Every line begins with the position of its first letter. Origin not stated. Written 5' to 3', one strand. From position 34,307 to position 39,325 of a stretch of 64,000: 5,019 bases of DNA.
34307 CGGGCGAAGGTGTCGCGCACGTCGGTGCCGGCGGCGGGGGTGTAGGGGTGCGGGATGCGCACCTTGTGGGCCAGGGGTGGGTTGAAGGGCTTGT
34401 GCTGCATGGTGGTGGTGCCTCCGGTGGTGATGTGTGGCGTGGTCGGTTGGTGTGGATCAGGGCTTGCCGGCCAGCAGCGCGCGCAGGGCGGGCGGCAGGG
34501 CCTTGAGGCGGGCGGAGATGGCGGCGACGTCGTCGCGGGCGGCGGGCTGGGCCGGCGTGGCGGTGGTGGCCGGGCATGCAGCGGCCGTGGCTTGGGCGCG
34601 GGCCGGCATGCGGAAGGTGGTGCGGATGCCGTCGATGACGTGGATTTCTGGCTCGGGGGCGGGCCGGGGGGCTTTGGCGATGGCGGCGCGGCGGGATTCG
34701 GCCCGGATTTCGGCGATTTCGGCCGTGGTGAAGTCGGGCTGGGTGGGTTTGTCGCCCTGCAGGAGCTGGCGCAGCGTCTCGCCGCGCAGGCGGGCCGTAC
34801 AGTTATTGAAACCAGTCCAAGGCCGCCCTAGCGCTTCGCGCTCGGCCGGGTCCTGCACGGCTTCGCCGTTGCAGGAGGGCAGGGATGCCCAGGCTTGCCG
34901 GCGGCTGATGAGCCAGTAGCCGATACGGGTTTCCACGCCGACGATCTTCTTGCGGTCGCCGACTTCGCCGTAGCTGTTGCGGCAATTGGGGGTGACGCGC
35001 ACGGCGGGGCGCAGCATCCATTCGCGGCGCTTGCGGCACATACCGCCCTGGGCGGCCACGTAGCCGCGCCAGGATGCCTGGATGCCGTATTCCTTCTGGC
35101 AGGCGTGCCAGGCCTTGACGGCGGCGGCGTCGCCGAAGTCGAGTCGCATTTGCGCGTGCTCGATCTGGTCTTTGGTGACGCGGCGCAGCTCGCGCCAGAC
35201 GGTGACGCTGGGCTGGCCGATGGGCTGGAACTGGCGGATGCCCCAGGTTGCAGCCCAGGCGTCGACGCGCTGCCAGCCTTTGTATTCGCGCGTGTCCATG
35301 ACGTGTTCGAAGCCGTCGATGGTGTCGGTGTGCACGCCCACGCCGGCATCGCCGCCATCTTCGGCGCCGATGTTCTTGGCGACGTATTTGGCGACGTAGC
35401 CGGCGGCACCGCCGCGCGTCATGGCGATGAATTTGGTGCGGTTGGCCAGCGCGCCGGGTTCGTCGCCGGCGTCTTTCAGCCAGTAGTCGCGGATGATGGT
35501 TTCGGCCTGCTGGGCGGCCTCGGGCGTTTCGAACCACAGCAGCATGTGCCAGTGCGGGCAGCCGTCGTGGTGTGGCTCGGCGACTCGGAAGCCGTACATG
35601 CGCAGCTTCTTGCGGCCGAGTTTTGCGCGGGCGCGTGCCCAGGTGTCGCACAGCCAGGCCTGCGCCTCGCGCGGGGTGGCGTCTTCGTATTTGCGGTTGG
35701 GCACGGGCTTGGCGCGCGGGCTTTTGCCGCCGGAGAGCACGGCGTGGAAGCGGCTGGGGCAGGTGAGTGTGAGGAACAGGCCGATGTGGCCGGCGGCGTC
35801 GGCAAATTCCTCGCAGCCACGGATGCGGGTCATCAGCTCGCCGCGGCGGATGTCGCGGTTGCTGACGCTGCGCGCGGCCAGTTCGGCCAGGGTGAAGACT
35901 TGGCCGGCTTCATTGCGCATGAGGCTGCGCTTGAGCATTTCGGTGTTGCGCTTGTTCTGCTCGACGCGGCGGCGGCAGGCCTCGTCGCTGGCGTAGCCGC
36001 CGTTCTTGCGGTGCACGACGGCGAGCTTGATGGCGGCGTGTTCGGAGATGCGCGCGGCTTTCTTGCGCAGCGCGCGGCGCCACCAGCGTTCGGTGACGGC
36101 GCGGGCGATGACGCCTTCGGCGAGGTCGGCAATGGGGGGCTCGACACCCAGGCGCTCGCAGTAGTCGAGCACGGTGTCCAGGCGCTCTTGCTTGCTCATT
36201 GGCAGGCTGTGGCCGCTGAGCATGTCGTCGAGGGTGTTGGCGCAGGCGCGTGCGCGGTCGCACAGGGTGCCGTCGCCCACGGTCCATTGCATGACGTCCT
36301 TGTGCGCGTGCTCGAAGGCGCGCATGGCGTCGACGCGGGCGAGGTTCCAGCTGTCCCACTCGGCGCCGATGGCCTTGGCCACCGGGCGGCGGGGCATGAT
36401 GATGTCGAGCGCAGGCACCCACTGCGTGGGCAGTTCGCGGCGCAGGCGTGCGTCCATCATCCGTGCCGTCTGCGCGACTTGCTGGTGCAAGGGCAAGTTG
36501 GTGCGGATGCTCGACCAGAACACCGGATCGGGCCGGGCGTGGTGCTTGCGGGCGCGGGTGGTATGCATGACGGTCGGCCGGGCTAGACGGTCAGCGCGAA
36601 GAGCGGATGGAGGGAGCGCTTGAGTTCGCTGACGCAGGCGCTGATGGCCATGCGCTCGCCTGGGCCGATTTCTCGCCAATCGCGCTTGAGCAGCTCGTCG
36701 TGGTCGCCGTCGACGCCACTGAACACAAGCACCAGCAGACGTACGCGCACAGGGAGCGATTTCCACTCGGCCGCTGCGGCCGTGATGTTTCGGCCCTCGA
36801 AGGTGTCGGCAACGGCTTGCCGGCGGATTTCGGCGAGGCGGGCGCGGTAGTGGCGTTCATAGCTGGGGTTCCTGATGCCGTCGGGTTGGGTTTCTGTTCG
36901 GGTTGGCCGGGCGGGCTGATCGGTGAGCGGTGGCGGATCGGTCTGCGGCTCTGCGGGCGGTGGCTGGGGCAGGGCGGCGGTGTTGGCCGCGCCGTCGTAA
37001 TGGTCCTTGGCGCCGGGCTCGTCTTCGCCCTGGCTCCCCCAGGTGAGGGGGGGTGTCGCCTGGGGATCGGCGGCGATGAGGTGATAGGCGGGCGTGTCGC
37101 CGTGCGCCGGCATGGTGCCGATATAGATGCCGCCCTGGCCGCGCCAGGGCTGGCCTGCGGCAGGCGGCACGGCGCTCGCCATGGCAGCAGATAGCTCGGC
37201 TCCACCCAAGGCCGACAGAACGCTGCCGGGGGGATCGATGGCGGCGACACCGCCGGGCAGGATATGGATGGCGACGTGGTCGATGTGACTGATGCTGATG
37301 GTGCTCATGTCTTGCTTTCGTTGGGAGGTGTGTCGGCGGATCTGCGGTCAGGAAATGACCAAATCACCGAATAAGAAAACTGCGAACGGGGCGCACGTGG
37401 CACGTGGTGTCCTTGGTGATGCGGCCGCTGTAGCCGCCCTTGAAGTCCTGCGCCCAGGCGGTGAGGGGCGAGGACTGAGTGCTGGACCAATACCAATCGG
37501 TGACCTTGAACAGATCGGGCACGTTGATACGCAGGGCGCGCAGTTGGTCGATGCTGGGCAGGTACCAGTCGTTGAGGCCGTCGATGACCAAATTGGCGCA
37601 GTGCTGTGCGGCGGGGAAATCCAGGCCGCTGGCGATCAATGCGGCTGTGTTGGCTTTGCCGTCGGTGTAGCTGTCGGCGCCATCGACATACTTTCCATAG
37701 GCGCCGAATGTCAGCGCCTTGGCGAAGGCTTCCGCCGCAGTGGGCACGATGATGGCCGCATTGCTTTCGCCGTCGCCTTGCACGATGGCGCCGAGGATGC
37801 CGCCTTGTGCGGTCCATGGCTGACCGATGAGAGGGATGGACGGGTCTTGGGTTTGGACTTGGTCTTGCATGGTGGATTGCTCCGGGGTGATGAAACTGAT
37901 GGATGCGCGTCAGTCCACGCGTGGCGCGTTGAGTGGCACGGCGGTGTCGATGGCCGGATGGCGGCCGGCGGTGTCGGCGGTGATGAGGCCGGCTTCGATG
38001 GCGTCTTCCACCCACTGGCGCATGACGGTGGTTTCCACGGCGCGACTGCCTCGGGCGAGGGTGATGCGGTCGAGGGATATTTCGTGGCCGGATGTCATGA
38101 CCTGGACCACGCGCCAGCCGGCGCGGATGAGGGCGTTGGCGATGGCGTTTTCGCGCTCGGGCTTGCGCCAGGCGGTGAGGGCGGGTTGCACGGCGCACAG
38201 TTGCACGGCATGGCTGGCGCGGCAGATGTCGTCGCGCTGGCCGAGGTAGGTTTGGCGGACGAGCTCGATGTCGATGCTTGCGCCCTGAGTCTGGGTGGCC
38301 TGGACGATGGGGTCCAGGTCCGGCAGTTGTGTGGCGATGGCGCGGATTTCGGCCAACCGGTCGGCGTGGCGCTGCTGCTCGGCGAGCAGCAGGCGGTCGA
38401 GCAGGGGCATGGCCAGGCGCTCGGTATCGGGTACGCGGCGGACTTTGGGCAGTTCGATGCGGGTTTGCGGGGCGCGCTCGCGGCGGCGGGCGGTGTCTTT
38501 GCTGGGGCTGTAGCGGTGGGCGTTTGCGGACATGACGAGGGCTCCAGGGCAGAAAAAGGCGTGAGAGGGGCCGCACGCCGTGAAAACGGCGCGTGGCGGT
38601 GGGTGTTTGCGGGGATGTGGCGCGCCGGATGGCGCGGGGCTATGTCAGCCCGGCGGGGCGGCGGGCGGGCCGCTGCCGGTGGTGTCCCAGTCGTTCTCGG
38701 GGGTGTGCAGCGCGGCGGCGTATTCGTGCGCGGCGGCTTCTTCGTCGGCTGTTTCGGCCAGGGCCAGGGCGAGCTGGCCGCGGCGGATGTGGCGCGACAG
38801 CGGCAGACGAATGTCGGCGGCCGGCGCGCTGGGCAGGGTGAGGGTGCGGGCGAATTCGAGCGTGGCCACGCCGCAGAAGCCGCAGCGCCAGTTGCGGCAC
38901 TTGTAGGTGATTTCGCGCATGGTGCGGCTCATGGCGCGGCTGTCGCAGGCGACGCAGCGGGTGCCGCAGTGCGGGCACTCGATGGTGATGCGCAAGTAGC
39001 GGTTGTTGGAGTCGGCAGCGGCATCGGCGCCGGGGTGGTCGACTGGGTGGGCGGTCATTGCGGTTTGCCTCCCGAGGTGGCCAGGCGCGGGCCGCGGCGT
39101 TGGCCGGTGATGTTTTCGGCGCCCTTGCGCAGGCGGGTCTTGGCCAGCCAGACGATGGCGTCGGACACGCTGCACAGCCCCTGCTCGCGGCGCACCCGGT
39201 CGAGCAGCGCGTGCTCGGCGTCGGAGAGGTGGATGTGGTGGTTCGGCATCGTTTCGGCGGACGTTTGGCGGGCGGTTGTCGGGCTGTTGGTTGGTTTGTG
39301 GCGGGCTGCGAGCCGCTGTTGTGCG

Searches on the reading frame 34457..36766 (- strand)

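Call 31: search_protein_families(library=pfam, proteins=[window:34457-36766:-], max_evalue=0.001)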
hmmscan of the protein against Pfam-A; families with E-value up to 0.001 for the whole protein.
window:34457-36766:- (769 aa): 2 families
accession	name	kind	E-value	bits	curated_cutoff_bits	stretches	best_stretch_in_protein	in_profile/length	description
PF05840.19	Phage_GPA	-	3.7e-74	250.1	31.4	1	213-467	68-319/321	Bacteriophage replication gene A protein (GPA)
PF23343.2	REP_ORF2-G2P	-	7.6e-07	29.8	27.8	1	331-465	3-98/99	Replication-associated protein ORF2/G2P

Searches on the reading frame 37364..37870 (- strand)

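Call 31: search_protein_families(library=pfam, proteins=[window:37364-37870:-], max_evalue=0.001)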
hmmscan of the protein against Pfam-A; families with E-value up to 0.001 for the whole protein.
window:37364-37870:- (168 aa): 1 family
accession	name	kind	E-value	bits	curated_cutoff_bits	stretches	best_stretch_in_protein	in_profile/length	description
PF07603.17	Lcl_C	-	1.9e-10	41.5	34.9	1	87-163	27-117/117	Lcl C-terminal domain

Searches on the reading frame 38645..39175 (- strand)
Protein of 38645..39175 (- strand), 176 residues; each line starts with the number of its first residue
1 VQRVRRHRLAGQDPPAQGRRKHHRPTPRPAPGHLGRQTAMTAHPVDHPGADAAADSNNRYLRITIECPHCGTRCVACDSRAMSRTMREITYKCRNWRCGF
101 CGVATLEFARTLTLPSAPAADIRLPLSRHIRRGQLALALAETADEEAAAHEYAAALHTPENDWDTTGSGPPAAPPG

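Call 87: search_protein_families(library=pfam, proteins=[window:38645-39175:-], max_evalue=0.001)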
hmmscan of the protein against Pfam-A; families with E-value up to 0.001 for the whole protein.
window:38645-39175:- (176 aa): 1 family
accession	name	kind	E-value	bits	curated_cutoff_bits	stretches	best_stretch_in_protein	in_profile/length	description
PF04606.18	Ogr_Delta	-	6e-11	42.5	26.3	1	66-112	1-47/47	Ogr/Delta-like zinc finger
